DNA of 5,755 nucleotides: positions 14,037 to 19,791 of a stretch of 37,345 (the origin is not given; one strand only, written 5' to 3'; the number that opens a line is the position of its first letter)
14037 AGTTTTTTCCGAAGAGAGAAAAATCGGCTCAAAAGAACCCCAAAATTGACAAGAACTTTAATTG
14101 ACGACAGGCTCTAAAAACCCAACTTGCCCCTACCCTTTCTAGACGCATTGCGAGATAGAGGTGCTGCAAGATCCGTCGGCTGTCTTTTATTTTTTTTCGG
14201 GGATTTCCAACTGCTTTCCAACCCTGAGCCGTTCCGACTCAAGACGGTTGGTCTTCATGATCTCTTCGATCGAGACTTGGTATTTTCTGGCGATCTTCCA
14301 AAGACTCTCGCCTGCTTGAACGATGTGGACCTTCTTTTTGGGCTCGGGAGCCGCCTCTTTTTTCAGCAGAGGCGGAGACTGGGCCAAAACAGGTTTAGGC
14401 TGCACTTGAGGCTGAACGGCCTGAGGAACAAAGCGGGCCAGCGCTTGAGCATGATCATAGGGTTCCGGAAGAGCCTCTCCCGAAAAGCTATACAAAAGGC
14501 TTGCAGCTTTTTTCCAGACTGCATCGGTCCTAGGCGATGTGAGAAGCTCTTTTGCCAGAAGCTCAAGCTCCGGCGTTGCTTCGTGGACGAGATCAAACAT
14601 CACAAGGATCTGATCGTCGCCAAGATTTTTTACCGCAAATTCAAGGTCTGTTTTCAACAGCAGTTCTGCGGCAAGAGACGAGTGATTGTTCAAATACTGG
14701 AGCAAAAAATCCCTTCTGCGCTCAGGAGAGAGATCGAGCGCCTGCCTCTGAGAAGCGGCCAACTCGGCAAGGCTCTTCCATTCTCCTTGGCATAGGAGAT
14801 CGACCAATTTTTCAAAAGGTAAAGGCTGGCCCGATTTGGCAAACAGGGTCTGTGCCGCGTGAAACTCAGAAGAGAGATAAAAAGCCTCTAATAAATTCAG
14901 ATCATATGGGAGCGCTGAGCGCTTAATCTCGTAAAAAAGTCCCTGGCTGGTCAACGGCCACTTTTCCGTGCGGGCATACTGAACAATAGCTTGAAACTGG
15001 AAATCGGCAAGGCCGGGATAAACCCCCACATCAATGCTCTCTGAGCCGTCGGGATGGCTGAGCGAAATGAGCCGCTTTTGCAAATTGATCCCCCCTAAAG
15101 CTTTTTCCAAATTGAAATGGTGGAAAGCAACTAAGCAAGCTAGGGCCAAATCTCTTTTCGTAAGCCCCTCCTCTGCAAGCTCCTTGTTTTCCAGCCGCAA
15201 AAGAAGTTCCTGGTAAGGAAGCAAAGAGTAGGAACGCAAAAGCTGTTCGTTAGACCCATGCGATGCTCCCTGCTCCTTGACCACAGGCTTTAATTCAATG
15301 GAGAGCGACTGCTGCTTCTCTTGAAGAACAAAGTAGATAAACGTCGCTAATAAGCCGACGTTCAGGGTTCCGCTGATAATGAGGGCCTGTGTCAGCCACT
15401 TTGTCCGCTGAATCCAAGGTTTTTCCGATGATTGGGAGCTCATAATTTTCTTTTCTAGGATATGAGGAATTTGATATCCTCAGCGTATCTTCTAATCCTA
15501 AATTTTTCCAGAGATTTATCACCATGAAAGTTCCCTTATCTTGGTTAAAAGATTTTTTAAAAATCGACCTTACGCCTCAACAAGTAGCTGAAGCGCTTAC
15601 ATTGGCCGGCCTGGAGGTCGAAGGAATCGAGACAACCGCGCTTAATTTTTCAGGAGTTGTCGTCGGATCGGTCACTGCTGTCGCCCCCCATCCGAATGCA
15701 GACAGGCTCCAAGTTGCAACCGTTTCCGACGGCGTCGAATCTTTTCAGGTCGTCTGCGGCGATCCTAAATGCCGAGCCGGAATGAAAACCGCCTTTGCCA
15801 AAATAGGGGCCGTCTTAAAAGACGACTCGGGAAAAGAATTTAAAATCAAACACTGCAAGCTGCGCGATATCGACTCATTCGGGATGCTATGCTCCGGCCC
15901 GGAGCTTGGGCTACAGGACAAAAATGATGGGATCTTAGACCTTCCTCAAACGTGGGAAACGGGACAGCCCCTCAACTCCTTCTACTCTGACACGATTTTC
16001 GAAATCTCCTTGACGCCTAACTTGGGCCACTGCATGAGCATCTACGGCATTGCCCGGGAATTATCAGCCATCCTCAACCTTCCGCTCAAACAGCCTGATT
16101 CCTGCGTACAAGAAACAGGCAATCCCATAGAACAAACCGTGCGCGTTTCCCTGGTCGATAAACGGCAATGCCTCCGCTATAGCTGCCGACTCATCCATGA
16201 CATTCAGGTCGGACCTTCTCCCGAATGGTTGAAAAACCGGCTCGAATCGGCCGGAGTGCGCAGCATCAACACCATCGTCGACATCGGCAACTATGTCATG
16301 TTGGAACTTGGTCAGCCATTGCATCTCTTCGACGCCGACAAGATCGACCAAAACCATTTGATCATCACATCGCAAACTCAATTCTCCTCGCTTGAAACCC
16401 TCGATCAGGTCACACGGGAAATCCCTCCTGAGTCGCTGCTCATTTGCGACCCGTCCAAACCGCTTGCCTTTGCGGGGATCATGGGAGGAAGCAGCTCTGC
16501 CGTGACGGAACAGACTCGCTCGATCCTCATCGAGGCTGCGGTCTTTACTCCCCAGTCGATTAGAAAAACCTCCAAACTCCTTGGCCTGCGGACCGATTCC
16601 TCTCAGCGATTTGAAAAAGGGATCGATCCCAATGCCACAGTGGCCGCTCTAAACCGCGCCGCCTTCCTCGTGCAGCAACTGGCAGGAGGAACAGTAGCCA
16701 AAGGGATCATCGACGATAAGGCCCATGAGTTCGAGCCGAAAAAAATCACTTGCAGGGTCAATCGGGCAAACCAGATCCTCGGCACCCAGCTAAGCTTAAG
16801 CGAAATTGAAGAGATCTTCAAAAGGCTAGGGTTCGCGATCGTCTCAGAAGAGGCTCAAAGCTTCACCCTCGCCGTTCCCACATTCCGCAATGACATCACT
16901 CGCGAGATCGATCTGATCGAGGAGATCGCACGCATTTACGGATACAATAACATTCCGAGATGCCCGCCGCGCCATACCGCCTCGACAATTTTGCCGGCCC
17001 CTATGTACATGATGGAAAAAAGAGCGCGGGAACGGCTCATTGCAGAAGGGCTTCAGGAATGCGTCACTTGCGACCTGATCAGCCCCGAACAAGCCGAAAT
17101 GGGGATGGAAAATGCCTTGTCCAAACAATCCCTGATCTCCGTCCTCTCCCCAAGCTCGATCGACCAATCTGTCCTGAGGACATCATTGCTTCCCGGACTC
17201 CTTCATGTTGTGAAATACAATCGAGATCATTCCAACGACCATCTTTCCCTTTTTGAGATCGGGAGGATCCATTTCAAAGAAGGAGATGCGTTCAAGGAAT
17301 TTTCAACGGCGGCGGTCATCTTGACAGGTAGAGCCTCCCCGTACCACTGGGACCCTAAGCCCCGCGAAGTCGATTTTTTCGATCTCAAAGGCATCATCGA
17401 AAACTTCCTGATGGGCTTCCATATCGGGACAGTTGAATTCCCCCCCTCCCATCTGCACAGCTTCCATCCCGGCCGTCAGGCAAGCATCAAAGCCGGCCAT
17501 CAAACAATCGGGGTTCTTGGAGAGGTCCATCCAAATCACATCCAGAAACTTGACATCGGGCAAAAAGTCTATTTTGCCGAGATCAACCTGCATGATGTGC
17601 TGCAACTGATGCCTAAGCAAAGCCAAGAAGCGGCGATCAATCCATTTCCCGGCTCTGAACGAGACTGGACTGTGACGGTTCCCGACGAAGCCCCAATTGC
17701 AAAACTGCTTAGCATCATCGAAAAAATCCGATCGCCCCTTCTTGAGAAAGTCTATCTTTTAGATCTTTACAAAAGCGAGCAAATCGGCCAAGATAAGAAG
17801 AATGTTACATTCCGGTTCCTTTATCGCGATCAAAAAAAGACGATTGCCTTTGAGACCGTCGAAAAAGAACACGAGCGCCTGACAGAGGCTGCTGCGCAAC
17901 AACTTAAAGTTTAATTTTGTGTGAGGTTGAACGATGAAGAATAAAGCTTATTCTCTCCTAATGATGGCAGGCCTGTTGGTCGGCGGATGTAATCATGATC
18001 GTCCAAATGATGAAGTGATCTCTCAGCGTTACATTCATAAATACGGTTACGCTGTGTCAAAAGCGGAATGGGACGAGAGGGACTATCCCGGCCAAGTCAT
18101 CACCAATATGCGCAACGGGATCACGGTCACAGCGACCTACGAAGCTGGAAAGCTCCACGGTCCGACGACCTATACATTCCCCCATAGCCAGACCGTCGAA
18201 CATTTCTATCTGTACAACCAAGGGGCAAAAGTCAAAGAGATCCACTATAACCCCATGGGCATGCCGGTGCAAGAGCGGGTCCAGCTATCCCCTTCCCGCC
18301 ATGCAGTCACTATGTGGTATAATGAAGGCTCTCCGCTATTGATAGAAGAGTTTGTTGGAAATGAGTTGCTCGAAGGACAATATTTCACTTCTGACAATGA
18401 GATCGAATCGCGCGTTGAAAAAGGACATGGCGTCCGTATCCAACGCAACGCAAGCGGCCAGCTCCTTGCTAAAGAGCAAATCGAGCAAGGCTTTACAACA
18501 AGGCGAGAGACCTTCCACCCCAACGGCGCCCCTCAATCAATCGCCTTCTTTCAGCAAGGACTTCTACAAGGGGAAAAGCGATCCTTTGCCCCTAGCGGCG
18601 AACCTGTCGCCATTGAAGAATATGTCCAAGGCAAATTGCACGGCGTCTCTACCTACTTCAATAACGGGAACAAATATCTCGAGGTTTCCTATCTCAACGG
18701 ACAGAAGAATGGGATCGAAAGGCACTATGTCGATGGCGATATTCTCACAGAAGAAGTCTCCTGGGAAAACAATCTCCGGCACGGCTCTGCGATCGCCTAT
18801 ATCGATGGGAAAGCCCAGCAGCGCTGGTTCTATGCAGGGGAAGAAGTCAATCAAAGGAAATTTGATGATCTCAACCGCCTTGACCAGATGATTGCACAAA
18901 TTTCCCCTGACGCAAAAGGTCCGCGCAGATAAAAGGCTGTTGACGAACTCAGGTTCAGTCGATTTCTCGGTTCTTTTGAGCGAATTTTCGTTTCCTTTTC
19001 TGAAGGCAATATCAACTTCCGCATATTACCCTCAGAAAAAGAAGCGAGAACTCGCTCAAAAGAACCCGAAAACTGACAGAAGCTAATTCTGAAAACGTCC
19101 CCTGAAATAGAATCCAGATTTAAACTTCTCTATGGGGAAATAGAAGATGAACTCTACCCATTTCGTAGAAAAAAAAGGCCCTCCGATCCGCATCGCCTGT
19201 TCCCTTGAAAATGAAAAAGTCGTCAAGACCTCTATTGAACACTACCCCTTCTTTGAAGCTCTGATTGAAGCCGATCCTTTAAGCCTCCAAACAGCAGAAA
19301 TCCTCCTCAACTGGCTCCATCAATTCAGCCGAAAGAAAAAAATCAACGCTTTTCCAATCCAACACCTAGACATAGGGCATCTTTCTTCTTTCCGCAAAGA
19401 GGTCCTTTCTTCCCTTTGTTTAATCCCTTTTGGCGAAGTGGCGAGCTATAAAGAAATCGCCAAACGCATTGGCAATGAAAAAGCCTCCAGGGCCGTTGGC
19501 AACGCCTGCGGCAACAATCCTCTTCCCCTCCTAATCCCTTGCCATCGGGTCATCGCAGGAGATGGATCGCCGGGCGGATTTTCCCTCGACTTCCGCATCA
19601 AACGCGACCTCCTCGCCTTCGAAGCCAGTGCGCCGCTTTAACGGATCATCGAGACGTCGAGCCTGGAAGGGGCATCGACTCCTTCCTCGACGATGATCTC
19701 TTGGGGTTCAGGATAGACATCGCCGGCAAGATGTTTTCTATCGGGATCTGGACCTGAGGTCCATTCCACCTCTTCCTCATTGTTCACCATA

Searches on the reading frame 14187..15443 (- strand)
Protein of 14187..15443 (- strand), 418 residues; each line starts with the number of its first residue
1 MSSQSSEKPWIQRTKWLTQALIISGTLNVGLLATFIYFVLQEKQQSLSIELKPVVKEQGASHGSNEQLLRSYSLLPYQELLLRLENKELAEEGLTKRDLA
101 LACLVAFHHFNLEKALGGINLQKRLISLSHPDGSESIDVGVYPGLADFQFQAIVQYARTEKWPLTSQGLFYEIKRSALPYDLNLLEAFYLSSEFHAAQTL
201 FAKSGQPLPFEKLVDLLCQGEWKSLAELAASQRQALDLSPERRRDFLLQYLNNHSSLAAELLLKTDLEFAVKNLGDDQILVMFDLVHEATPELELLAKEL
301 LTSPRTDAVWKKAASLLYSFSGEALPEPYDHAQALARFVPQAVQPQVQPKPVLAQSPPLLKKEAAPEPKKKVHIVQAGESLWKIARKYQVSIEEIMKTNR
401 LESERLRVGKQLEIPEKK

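Call 39: search_protein_families(library=pfam, proteins=[window:14187-15443:-], max_evalue=0.0001)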
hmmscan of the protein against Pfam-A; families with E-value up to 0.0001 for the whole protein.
window:14187-15443:- (418 aa): 1 family
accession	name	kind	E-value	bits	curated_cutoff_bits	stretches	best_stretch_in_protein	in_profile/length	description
PF01476.26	LysM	-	3.6e-13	49.7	20.9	1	373-415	1-43/43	LysM domain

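Call 74: search_protein_families(library=ncbifam, proteins=[window:14187-15443:-], max_evalue=0.001)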
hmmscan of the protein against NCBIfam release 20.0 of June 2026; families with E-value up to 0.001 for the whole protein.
window:14187-15443:- (418 aa): 9 families
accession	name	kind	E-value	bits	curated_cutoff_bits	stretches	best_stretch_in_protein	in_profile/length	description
TIGR02899.1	spore_safA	subfamily_domain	6.5e-08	32.4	67.85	1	375-399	1-25/44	SafA/ExsA family spore coat assembly protein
NF010723.1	PRK14125.1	equivalog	8.8e-08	32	60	1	367-416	29-86/87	cell division suppressor protein YneA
NF041208.1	celldiv_DipM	equivalog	4.7e-06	26.1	740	1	355-416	168-229/419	cell division endopeptidase DipM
NF047755.1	LIC_10271_M23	exception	5e-06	26.4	180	1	366-417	21-72/207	LIC_10271 family cell wall hydrolase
TIGR02907.1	spore_VI_D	equivalog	9e-06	25.5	169.85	1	368-415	297-344/344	stage VI sporulation protein D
NF004974.0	PRK06347.1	equivalog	1.4e-05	24.4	701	1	370-413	479-522/592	1,4-beta-N-acetylmuramoylhydrolase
NF008050.0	PRK10783.1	equivalog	3.6e-05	22.3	508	1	367-415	340-388/457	murein transglycosylase D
NF010495.0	PRK13914.1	equivalog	6.9e-05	22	647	1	369-414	198-243/481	invasion associated endopeptidase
NF050804.1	CellDivDipMCaul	equivalog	0.00037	19.4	900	1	369-415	132-179/634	cell division endopeptidase DipM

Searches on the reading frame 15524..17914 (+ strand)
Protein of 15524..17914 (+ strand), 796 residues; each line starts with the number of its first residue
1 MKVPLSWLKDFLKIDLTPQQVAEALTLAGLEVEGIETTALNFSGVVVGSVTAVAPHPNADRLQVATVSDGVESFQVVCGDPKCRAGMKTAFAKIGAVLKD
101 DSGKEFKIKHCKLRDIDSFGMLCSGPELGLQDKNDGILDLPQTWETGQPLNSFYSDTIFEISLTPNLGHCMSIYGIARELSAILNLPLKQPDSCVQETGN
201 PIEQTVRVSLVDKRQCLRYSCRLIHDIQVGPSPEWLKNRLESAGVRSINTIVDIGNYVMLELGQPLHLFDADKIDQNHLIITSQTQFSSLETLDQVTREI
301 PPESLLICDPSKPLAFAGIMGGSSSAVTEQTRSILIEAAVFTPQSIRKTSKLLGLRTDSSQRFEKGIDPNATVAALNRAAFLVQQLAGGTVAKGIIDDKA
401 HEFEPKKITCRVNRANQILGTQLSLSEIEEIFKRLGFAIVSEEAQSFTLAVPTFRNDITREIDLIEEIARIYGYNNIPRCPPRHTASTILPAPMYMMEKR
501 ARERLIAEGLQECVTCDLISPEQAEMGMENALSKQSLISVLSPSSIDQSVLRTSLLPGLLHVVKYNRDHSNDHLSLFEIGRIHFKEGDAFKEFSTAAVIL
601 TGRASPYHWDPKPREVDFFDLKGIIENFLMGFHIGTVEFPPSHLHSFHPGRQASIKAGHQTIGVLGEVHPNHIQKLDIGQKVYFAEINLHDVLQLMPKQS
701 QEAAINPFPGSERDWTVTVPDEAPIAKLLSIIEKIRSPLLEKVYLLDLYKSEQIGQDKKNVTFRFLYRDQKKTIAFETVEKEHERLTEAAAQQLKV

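Call 19: search_protein_families(library=ncbifam, proteins=[window:15524-17914:+], max_evalue=0.00001)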
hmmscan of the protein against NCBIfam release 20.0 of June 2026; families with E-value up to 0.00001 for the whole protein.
window:15524-17914:+ (796 aa): 5 families
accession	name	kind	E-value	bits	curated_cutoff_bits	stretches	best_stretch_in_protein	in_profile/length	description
TIGR00472.1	pheT_bact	equivalog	1.1e-239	797.8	402.65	1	1-795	1-794/798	phenylalanine--tRNA ligase subunit beta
NF001882.0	PRK00629.5-4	equivalog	5.1e-61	206.9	527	1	6-770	6-713/725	phenylalanine--tRNA ligase subunit beta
TIGR00471.1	pheT_arch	equivalog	2.1e-42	145.3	282.65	1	367-691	234-549/551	phenylalanine--tRNA ligase subunit beta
NF045760.1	YtpR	equivalog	5.2e-29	101.4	100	1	41-149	80-184/185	YtpR family tRNA-binding protein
NF045867.1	PheT_Nterm_rel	equivalog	7.4e-10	39.1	120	1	43-131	87-171/171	TyrS-associated PheT N-terminal domain-related protein TapR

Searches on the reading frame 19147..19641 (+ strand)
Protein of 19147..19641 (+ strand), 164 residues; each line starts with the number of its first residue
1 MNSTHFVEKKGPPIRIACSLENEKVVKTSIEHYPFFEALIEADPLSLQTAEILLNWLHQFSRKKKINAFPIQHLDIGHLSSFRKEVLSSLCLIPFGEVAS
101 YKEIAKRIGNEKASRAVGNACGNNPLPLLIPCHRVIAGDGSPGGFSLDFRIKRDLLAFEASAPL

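Call 39: search_protein_families(library=pfam, proteins=[window:19147-19641:+], max_evalue=0.0001)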
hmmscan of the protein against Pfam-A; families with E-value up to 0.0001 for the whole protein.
window:19147-19641:+ (164 aa): 1 family
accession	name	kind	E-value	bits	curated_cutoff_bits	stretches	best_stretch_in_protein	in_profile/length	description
PF01035.26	DNA_binding_1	-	4.2e-29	100.6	27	1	82-160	2-80/81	6-O-methylguanine DNA methyltransferase, DNA binding domain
